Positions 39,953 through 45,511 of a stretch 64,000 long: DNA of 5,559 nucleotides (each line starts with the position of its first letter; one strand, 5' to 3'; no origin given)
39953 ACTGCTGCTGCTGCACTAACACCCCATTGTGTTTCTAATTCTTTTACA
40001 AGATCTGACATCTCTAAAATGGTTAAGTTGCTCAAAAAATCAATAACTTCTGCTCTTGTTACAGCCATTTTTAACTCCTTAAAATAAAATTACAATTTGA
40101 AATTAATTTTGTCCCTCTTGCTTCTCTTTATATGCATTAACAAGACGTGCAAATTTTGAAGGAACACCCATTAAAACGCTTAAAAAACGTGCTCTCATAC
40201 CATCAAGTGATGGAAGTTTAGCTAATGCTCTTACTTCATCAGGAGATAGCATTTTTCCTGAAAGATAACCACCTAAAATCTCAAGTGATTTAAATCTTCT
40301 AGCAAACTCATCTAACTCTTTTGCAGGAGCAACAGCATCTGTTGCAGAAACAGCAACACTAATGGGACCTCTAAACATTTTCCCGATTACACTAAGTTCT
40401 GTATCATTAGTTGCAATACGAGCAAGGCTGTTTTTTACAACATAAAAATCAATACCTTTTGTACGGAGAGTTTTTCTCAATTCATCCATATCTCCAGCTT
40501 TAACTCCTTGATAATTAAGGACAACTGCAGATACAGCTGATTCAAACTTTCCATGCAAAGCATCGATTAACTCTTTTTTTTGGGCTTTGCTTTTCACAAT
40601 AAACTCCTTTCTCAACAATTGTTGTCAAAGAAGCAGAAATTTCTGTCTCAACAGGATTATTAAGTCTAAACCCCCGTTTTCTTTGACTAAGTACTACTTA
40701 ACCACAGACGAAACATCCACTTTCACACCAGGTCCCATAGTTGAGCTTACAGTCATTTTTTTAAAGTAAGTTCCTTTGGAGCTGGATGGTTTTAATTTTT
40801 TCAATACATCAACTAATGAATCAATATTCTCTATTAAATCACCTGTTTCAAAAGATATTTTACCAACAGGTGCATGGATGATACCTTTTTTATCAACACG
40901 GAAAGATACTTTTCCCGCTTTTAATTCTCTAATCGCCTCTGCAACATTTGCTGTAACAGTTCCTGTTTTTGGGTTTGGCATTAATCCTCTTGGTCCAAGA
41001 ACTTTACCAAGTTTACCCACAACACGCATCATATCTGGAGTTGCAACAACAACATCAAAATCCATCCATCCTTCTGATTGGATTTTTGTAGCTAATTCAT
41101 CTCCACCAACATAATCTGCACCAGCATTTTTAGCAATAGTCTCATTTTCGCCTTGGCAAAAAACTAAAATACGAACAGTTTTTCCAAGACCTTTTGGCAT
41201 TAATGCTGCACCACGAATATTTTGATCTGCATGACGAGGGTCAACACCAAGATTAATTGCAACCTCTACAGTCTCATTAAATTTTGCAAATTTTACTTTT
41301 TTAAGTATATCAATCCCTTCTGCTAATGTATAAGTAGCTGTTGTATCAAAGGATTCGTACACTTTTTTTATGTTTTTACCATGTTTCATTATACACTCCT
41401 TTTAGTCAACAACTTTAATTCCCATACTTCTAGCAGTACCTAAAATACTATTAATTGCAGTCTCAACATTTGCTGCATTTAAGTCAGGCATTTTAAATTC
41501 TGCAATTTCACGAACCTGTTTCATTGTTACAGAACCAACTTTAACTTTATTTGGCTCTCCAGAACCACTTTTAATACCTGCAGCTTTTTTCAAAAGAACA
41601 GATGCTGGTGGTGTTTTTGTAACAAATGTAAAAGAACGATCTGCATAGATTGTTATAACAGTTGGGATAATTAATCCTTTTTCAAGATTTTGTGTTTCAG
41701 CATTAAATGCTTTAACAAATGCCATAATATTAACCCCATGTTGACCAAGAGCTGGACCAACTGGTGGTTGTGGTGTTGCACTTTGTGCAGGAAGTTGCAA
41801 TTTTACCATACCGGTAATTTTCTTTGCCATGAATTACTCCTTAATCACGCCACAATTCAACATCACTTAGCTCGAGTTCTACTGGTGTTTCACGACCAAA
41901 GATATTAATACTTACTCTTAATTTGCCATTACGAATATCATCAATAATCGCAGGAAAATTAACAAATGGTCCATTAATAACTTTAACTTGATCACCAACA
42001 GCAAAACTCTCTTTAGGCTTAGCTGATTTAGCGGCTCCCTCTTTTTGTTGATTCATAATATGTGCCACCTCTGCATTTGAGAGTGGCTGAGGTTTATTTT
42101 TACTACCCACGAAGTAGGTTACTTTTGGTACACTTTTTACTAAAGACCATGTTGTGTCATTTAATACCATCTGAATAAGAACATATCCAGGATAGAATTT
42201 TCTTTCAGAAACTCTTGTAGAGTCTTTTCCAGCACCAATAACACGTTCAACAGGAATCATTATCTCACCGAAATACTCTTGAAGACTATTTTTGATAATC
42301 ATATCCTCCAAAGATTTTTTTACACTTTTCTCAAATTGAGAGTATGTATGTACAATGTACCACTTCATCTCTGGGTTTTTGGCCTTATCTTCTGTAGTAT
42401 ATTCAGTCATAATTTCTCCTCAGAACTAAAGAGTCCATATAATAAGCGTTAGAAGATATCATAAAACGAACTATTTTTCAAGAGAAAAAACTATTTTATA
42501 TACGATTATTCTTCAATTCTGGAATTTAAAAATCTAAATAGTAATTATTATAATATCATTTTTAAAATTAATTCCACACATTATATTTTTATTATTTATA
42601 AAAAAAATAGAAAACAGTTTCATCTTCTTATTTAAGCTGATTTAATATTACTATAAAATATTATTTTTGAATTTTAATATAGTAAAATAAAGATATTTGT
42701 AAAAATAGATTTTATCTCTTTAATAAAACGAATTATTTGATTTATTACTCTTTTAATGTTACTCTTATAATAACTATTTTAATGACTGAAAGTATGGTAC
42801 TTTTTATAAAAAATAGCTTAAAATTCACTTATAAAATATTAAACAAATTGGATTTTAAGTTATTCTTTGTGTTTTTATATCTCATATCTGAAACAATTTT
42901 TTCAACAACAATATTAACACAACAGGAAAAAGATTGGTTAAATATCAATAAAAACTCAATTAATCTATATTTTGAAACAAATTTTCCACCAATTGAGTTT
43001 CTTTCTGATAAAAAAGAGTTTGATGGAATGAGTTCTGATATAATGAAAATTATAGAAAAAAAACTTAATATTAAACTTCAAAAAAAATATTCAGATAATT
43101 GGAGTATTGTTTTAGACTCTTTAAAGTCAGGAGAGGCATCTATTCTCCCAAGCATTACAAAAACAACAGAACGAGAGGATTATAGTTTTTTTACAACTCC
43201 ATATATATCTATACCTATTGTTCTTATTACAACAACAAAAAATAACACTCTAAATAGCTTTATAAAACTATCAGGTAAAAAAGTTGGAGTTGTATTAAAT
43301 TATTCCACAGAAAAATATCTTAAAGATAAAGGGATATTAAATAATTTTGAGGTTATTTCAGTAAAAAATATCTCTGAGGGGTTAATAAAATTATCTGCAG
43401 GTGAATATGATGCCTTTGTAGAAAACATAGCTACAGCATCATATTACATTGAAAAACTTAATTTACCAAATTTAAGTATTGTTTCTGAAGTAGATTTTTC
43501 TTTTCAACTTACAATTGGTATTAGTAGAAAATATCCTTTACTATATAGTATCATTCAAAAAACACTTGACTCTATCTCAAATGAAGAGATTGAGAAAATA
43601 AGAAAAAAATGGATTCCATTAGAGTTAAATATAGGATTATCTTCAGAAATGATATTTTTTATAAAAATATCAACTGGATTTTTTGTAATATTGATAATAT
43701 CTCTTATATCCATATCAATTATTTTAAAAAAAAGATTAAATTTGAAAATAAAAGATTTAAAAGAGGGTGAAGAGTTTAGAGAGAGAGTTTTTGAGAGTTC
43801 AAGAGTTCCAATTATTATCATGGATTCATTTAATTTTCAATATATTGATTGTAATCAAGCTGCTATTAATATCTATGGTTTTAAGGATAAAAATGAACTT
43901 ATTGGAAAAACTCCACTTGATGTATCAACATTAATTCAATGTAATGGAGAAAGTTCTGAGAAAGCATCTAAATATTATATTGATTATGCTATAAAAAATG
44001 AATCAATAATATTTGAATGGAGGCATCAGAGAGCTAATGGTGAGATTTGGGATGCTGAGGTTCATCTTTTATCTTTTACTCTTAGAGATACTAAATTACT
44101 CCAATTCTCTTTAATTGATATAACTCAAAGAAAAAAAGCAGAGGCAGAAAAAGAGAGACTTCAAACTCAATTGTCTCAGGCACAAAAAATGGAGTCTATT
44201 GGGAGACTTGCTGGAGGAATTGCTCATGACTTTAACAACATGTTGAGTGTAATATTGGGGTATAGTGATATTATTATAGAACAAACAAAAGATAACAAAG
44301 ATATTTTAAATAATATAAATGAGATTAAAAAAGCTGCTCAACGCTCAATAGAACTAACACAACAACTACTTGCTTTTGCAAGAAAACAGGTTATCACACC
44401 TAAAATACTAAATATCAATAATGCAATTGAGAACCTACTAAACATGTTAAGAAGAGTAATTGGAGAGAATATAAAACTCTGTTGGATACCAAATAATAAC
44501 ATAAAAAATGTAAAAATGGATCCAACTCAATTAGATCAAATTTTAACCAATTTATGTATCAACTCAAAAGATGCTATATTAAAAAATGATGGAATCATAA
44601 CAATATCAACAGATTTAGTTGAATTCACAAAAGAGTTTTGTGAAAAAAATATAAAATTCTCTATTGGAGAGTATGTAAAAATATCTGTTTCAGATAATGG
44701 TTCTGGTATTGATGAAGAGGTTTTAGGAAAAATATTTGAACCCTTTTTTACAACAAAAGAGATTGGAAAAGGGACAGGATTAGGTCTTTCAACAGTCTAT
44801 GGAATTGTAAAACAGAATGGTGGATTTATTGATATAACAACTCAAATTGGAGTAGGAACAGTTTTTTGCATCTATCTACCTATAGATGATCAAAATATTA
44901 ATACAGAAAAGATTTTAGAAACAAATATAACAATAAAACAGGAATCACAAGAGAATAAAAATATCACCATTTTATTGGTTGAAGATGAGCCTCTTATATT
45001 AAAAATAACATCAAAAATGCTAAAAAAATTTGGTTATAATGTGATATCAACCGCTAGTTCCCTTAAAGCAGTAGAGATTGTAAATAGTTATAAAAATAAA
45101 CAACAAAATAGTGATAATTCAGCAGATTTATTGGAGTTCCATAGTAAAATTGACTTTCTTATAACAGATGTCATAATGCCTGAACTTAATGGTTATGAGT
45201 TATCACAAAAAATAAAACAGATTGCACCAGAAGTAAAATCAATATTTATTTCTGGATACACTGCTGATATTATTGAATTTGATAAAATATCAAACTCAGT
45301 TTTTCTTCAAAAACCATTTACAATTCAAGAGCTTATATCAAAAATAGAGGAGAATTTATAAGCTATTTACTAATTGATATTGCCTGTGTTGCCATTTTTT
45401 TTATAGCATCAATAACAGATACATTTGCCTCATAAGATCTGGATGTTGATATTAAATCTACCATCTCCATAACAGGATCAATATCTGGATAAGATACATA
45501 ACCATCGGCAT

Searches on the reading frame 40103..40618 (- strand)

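Call 97: search_protein_families(library=pfam, proteins=[window:40103-40618:-], max_evalue=0.01)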
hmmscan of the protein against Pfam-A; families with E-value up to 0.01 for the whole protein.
window:40103-40618:- (171 aa): 1 family
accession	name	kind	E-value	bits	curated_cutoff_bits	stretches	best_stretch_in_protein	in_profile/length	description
PF00466.25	Ribosomal_L10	-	1.4e-23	83.3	22.8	1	10-106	2-99/100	Ribosomal protein L10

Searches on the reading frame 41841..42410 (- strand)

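Call 97: search_protein_families(library=pfam, proteins=[window:41841-42410:-], max_evalue=0.01)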
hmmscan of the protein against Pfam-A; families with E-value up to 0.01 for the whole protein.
window:41841-42410:- (189 aa): 2 families
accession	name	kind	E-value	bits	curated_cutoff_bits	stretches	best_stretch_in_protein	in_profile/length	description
PF02357.24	NusG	-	3.8e-26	91.9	22.2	1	15-119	1-93/93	Transcription termination factor nusG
PF00467.35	KOW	-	0.00039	20.6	22.3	1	138-168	1-31/32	KOW motif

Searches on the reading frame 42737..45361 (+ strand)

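Call 61: search_protein_families(library=pfam, proteins=[window:42737-45361:+], max_evalue=0.00001)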
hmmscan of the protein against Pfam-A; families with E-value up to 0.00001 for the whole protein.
window:42737-45361:+ (874 aa): 6 families
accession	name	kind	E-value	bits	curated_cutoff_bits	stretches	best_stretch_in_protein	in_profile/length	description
PF00497.25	SBP_bac_3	-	5.9e-19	68.6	26.4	1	78-293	4-130/132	Bacterial extracellular solute-binding proteins, family 3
PF02518.31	HATPase_c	-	9.3e-19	68.4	26.4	1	595-717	2-110/111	Histidine kinase-, DNA gyrase B-, and HSP90-like ATPase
PF00072.30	Response_reg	-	2.3e-17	63.6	30.2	1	745-870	1-110/111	Response regulator receiver domain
PF00512.31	HisKA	-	2.6e-07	31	26.9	1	489-551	3-64/66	His Kinase A (phospho-acceptor) domain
PF13426.13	PAS_9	-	1.1e-06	29.2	27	1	359-464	4-103/103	PAS domain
PF13188.13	PAS_8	-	2.8e-06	27.5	21.8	0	349-395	4-49/65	PAS domain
